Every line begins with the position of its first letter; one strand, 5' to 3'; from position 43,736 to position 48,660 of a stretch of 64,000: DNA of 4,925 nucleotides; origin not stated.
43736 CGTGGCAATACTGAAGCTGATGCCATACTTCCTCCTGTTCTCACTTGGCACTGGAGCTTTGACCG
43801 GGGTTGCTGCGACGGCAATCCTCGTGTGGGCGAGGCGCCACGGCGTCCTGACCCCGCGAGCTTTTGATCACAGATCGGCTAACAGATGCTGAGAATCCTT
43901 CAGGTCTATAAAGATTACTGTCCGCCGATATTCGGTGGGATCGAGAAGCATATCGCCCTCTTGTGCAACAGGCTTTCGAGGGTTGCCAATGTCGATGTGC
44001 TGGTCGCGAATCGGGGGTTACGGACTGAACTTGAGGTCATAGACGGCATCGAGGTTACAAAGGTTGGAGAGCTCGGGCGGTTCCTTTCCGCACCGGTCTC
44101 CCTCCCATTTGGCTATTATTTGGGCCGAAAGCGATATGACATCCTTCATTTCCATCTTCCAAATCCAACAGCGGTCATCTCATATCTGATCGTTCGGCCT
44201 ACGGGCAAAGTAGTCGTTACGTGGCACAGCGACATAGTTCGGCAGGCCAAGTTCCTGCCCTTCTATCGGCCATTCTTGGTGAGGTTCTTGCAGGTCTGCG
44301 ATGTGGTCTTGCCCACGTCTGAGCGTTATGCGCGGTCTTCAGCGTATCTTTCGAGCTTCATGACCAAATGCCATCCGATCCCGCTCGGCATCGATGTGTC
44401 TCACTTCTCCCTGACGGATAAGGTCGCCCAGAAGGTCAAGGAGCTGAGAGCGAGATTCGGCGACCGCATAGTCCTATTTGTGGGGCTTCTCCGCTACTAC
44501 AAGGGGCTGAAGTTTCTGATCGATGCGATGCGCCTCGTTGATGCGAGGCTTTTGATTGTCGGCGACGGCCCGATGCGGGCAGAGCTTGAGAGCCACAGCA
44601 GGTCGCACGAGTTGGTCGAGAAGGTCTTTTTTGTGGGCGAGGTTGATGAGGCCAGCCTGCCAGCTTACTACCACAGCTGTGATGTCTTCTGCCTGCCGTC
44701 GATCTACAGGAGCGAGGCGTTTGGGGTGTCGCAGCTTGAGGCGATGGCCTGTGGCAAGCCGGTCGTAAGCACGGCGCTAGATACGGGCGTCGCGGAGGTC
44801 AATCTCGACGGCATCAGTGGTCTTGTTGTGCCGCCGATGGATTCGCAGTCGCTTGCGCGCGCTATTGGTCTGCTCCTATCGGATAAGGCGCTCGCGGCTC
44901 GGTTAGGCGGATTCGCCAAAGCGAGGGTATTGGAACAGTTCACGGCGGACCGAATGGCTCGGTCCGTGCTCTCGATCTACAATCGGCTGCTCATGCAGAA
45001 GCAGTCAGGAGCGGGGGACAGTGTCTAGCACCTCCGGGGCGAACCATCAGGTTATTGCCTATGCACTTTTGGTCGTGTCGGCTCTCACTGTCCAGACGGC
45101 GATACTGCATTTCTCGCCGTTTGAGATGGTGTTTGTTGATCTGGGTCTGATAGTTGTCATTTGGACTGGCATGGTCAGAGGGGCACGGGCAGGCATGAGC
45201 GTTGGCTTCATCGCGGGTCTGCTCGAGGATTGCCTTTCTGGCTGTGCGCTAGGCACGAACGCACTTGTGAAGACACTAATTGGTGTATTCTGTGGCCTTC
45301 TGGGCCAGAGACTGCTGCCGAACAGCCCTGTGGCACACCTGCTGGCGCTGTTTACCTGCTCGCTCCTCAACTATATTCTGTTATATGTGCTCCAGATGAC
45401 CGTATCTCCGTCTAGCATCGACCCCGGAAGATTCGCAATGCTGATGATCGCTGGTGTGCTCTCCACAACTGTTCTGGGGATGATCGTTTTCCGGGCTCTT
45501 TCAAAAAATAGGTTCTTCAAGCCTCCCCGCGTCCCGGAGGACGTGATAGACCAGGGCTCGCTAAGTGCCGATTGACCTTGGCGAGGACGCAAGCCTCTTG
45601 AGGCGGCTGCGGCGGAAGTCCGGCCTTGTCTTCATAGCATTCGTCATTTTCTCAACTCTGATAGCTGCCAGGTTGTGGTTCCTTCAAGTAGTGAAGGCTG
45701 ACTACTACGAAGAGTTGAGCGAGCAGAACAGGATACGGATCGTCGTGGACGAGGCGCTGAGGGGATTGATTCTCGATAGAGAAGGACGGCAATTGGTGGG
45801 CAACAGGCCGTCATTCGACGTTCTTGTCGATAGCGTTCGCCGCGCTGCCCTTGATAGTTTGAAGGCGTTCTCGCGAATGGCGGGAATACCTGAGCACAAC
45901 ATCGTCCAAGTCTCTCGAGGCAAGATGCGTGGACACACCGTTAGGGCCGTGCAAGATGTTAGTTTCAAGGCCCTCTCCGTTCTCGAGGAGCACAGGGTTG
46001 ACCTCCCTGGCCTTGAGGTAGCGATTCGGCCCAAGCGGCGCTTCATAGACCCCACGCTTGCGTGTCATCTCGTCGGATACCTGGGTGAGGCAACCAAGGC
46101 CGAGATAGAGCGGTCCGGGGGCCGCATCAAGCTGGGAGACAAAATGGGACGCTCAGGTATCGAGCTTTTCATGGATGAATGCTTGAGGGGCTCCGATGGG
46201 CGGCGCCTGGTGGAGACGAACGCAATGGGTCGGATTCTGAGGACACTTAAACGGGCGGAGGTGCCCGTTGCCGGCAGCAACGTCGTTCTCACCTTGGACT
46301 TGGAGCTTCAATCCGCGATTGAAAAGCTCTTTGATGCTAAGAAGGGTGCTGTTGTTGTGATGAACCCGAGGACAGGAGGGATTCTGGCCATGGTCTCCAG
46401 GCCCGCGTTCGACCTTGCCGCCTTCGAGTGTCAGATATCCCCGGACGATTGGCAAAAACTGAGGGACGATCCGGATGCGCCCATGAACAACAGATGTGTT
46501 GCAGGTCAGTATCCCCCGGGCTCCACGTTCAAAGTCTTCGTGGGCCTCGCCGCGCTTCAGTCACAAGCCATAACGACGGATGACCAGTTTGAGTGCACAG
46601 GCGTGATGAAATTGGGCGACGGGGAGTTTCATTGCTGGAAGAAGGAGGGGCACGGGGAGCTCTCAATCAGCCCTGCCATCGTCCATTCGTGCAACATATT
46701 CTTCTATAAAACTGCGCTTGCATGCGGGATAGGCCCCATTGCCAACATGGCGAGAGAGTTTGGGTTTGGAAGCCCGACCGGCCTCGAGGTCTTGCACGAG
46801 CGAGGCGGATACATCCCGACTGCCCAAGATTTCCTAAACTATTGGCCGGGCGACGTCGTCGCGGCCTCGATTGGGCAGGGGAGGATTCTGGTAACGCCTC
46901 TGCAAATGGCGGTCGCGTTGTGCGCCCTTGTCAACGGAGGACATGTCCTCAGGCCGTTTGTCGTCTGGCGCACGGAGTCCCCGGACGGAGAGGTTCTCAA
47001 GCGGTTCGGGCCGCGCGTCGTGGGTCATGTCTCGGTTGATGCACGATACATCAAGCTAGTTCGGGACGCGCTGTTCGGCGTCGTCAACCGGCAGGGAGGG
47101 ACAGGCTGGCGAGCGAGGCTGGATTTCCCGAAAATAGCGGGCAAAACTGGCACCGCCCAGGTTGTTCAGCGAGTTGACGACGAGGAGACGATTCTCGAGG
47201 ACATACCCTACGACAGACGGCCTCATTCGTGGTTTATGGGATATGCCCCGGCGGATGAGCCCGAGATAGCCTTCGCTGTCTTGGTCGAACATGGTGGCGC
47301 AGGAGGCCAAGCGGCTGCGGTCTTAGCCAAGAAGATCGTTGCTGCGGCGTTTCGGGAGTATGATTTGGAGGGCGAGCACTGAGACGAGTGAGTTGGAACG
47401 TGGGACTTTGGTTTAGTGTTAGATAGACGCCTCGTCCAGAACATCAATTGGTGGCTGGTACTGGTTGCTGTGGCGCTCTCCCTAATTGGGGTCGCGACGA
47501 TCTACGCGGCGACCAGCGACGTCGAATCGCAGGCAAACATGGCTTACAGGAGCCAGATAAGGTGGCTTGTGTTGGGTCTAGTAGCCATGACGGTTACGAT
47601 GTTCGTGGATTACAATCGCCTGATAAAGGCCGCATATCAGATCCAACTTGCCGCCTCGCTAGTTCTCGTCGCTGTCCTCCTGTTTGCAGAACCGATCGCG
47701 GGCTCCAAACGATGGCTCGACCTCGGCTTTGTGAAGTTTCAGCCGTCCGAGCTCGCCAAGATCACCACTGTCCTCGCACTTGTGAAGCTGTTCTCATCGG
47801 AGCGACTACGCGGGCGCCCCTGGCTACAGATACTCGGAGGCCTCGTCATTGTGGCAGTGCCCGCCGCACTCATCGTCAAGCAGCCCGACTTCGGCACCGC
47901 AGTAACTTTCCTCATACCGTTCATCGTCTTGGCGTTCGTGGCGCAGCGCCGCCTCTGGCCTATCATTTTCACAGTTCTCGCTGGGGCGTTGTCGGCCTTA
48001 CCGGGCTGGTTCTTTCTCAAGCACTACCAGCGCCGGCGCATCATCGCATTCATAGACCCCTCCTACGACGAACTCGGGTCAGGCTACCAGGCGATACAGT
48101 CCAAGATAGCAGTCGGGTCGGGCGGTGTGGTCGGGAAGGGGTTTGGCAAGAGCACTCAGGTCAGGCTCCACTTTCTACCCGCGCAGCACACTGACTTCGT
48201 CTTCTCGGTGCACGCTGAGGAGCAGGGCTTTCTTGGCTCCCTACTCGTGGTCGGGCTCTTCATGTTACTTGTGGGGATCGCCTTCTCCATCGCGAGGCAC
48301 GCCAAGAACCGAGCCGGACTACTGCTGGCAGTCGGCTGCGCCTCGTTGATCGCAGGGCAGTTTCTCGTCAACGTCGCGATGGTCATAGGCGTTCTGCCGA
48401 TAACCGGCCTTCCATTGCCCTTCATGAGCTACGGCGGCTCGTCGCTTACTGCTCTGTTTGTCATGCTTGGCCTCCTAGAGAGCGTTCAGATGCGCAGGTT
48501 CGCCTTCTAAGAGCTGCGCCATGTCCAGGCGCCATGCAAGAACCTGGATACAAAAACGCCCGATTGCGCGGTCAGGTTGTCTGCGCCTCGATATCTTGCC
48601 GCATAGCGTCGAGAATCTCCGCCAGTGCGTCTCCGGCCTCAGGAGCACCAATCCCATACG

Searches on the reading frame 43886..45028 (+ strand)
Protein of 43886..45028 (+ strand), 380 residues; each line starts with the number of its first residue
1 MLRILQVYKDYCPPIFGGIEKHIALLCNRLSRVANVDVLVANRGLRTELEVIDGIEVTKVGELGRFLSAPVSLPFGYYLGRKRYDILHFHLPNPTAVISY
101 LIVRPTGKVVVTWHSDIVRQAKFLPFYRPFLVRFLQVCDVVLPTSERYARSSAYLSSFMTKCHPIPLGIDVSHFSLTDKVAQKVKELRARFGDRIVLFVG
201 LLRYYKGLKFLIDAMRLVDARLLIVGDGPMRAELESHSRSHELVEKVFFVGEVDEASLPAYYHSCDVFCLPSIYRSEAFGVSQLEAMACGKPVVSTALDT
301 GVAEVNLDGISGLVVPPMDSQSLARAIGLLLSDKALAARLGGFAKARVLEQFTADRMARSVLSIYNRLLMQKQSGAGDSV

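Call 53: search_protein_families(library=pfam, proteins=[window:43886-45028:+], max_evalue=0.001)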
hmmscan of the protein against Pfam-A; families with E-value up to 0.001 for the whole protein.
window:43886-45028:+ (380 aa): 6 families
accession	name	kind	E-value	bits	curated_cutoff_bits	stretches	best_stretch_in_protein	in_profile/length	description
PF00534.26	Glycos_transf_1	-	1.7e-42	145.3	26.4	1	186-345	8-170/172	Glycosyl transferases group 1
PF13692.12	Glyco_trans_1_4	-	8e-37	127.1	27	1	194-333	2-142/142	Glycosyl transferases group 1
PF13439.12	Glyco_transf_4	-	1.6e-13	51.5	28.5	1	16-172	1-169/170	Glycosyltransferase Family 4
PF13524.12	Glyco_trans_1_2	-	2.3e-08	34.5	25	1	209-362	3-143/144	Glycosyl transferase-like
PF13579.12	Glyco_trans_4_4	-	1.6e-07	32.2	29.7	1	17-168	1-158/158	Glycosyl transferase 4-like domain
PF00982.27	Glyco_transf_20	-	4e-05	23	32.5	1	132-215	209-297/473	Glycosyltransferase family 20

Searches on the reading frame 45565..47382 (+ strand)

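Call 53: search_protein_families(library=pfam, proteins=[window:45565-47382:+], max_evalue=0.001)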
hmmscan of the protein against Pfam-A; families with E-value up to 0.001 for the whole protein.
window:45565-47382:+ (605 aa): 2 families
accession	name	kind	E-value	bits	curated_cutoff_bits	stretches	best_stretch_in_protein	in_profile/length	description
PF00905.27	Transpeptidase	-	1.3e-66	225.2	22.1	1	261-592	1-298/299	Penicillin binding protein transpeptidase domain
PF03717.20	PBP_dimer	-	9.6e-29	101.5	24.4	1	63-228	3-179/180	Penicillin-binding Protein dimerisation domain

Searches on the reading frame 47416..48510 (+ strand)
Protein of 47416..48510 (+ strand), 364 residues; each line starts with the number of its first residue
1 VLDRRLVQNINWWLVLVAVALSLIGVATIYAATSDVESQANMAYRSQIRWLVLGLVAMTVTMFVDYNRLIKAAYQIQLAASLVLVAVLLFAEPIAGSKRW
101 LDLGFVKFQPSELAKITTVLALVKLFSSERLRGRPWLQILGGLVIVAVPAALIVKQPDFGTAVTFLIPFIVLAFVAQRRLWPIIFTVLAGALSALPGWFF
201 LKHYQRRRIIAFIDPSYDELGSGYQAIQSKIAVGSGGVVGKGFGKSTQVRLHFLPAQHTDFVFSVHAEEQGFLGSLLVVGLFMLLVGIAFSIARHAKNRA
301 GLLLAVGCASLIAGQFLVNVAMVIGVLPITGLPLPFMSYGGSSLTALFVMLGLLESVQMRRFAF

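Call 53: search_protein_families(library=pfam, proteins=[window:47416-48510:+], max_evalue=0.001)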
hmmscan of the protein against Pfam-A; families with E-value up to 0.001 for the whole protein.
window:47416-48510:+ (364 aa): 1 family
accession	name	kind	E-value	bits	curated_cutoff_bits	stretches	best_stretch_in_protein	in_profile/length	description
PF01098.24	FTSW_RODA_SPOVE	-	7e-93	311.9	26.4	1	13-360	6-353/356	Cell cycle protein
